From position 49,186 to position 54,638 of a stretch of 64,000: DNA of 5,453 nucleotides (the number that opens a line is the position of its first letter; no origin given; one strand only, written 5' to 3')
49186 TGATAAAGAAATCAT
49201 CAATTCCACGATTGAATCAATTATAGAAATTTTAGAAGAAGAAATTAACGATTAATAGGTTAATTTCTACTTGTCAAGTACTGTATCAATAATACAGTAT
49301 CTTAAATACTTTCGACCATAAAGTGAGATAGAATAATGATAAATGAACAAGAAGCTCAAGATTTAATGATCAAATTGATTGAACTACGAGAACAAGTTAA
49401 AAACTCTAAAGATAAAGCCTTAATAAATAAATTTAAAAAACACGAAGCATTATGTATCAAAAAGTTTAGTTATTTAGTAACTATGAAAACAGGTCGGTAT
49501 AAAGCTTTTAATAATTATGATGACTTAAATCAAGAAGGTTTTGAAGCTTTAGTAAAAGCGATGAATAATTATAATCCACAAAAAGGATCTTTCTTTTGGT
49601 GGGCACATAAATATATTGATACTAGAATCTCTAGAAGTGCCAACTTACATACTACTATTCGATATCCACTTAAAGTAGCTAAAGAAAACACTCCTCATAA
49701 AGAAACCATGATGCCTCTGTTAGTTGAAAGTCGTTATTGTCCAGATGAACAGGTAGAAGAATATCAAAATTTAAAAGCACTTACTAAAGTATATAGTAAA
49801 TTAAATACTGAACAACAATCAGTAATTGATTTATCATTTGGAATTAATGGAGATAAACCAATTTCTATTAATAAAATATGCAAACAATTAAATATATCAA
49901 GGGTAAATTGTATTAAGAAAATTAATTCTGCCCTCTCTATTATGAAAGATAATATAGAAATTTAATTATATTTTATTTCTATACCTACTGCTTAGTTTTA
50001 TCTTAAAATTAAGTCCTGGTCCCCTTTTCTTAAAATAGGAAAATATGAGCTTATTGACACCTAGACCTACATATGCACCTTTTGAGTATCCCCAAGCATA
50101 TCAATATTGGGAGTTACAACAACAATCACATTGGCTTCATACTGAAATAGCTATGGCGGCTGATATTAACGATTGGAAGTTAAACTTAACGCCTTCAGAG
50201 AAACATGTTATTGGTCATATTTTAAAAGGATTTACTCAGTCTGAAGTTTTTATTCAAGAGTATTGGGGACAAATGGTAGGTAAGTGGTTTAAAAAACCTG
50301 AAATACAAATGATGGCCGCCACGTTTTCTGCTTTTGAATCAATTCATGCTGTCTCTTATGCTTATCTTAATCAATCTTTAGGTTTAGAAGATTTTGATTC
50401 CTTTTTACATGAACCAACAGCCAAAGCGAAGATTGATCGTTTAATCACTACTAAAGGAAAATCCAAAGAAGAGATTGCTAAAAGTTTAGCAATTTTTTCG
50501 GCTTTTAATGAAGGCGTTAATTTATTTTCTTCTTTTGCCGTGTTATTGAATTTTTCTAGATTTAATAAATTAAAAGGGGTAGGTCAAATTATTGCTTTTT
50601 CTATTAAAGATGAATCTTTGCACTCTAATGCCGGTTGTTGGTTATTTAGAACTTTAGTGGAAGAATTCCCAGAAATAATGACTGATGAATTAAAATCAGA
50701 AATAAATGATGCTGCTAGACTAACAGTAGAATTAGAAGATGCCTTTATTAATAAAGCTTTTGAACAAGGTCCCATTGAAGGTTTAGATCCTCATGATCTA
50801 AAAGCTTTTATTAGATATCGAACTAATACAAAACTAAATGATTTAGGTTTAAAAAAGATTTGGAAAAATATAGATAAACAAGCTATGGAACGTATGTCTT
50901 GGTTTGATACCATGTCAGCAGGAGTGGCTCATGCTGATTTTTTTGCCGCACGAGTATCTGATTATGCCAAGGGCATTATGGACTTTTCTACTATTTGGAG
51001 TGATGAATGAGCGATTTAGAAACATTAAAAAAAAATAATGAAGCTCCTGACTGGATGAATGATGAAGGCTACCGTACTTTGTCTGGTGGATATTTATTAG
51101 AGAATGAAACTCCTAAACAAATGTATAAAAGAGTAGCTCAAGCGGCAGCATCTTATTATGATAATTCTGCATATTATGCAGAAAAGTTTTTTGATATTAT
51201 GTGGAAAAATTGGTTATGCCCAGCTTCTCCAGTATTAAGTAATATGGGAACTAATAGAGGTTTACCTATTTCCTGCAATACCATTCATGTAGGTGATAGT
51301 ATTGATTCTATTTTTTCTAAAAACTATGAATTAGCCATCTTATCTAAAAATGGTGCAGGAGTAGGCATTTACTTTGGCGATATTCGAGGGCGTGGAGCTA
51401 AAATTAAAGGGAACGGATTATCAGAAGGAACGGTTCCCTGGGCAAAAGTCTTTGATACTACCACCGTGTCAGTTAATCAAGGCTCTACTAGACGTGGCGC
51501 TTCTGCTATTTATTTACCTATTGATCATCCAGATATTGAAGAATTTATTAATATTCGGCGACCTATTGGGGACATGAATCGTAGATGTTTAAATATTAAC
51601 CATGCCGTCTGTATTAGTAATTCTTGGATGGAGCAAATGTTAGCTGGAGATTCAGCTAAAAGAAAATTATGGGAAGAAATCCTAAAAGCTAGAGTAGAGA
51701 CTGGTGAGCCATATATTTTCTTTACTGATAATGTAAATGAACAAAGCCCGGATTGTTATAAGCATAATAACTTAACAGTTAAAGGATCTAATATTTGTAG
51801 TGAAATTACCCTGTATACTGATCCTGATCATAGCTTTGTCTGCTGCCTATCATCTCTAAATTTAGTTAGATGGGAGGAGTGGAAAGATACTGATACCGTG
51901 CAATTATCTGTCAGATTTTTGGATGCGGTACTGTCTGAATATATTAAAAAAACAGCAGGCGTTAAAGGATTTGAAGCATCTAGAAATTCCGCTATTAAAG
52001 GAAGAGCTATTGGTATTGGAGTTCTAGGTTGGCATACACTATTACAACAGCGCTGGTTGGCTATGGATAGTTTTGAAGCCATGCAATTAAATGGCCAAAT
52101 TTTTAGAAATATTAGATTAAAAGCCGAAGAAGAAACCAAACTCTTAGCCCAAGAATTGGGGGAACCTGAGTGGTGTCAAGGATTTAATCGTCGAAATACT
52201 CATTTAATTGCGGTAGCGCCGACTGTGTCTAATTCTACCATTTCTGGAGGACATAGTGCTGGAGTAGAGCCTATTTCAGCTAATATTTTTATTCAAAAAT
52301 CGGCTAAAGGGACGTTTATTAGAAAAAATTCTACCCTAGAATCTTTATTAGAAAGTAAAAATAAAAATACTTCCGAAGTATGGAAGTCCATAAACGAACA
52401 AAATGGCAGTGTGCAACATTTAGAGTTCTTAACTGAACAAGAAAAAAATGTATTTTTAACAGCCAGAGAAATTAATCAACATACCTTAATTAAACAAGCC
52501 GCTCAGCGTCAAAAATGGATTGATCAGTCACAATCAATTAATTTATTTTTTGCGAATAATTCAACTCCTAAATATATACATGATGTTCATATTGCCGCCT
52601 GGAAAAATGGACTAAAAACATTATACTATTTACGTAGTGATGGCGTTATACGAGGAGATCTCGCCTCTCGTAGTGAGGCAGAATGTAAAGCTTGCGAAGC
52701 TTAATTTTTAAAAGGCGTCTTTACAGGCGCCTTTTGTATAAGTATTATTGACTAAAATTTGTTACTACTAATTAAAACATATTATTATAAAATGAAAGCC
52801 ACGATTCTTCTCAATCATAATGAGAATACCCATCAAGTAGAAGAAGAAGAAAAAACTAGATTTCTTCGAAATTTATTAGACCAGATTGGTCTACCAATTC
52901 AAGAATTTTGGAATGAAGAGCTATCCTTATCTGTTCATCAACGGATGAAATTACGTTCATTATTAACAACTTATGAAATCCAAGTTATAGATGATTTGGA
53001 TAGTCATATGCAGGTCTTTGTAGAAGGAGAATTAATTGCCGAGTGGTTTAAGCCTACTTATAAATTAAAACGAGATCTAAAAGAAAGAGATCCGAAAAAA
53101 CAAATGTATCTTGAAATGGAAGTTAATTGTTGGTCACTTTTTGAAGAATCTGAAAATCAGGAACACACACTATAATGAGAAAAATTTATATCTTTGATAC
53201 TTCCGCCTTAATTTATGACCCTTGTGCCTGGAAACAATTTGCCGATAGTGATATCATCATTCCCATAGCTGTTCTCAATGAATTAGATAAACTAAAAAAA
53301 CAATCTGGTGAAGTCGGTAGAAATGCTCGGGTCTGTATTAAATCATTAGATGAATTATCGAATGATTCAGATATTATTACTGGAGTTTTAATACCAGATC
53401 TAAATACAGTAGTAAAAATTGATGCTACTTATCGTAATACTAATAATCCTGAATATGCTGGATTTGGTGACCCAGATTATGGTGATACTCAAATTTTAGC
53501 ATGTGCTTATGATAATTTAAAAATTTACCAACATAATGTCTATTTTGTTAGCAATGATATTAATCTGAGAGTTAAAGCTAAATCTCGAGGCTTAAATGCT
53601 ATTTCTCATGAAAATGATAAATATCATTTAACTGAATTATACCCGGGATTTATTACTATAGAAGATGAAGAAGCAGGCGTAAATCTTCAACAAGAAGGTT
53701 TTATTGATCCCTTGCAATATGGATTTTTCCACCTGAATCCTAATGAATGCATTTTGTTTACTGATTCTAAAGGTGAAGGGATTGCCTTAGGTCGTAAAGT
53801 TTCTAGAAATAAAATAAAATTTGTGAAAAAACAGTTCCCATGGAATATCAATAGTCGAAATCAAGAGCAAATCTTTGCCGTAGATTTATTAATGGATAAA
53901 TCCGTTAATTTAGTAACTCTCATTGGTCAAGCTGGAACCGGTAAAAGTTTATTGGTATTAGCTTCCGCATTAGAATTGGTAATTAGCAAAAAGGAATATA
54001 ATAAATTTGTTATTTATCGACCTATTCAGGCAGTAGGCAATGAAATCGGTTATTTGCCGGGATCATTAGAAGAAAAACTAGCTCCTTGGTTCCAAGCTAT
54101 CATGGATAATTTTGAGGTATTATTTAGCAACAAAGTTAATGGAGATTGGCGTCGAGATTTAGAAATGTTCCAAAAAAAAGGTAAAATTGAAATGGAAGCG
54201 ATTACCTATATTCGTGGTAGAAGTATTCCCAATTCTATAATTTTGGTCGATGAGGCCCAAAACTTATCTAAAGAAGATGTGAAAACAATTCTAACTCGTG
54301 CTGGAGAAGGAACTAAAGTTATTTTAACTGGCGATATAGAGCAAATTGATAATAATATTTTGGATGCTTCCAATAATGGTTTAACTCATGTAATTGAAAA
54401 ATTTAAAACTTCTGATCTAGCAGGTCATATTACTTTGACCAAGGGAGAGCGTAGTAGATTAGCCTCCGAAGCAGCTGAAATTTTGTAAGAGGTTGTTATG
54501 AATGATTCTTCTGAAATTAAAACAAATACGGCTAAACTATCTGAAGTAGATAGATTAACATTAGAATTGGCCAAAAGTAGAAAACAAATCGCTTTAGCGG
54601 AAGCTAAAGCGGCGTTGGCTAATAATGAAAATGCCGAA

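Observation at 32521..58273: Every free-standing endonuclease gene is paired with a polarised A>G / T>C recoding patch in its neighbour's conserved motif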

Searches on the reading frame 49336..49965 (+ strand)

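Call 50: search_protein_families(library=pfam, proteins=[window:49336-49965:+], max_evalue=0.001)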
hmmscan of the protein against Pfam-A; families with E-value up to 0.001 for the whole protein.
window:49336-49965:+ (209 aa): 1 family
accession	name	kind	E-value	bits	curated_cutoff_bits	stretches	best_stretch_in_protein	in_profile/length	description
PF04542.20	Sigma70_r2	-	8.8e-06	25.9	24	1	60-98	22-61/71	Sigma-70 region 2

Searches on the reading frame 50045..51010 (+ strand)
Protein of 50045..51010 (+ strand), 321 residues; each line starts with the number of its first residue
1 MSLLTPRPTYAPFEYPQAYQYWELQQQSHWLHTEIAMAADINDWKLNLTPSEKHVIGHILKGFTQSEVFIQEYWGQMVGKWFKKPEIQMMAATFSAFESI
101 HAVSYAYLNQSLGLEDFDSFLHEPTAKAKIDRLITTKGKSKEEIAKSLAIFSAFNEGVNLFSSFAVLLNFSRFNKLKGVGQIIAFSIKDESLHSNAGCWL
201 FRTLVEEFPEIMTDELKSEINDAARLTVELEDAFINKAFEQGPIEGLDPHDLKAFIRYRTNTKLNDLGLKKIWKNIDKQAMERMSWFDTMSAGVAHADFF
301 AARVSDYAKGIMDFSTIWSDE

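Call 50: search_protein_families(library=pfam, proteins=[window:50045-51010:+], max_evalue=0.001)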
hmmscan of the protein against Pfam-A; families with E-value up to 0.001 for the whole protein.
window:50045-51010:+ (321 aa): 1 family
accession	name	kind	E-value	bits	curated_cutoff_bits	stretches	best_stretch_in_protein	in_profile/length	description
PF00268.27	Ribonuc_red_sm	-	4.3e-66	223.6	33.6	1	9-275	3-276/281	Ribonucleotide reductase, small chain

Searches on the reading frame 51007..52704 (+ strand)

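Call 13: search_protein_families(library=pfam, proteins=[window:51007-52704:+], max_evalue=0.001)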
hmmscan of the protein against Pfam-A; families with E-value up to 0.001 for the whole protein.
window:51007-52704:+ (565 aa): 2 families
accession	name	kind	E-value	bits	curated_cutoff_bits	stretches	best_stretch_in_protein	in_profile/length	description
PF02867.20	Ribonuc_red_lgC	-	1.4e-107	361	23.9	3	396-542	379-523/523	Ribonucleotide reductase, barrel domain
PF00317.26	Ribonuc_red_lgN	-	2.3e-14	53.7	28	1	21-85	7-77/77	Ribonucleotide reductase, all-alpha domain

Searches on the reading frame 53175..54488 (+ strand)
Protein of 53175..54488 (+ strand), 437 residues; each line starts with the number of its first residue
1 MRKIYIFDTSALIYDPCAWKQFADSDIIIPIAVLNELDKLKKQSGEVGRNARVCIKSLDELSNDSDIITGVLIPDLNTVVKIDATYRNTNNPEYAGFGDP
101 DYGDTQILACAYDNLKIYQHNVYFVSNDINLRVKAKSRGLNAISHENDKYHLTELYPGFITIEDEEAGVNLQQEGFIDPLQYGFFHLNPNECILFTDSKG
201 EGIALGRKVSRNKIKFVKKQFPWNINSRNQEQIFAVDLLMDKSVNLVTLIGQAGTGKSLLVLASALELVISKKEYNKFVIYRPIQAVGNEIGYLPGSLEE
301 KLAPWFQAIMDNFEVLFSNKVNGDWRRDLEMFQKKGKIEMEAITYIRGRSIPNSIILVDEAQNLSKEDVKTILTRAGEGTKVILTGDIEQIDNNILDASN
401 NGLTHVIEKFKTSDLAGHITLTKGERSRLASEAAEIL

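Call 51: search_protein_families(library=pfam, proteins=[window:53175-54488:+], max_evalue=0.001)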
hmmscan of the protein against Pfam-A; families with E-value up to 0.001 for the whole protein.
window:53175-54488:+ (437 aa): 6 families
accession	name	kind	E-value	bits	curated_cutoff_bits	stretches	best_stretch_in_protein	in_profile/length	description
PF02562.22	PhoH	-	2.8e-47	161.3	27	1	225-426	2-191/205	PhoH-like protein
PF13638.12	PIN_4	-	4.4e-25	88.9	21.9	1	5-145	1-131/132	PIN domain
PF13604.12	AAA_30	-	1.5e-08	35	27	1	352-391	88-128/191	AAA domain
PF13401.12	AAA_22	-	3e-06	28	27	1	245-388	6-124/130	AAA domain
PF13245.12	AAA_19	-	9e-06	26.3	25.1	0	347-391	85-129/134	AAA domain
PF25199.1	nSTAND_NTPase5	-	3.3e-05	24.2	34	0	241-287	38-83/145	Novel STAND NTPase 5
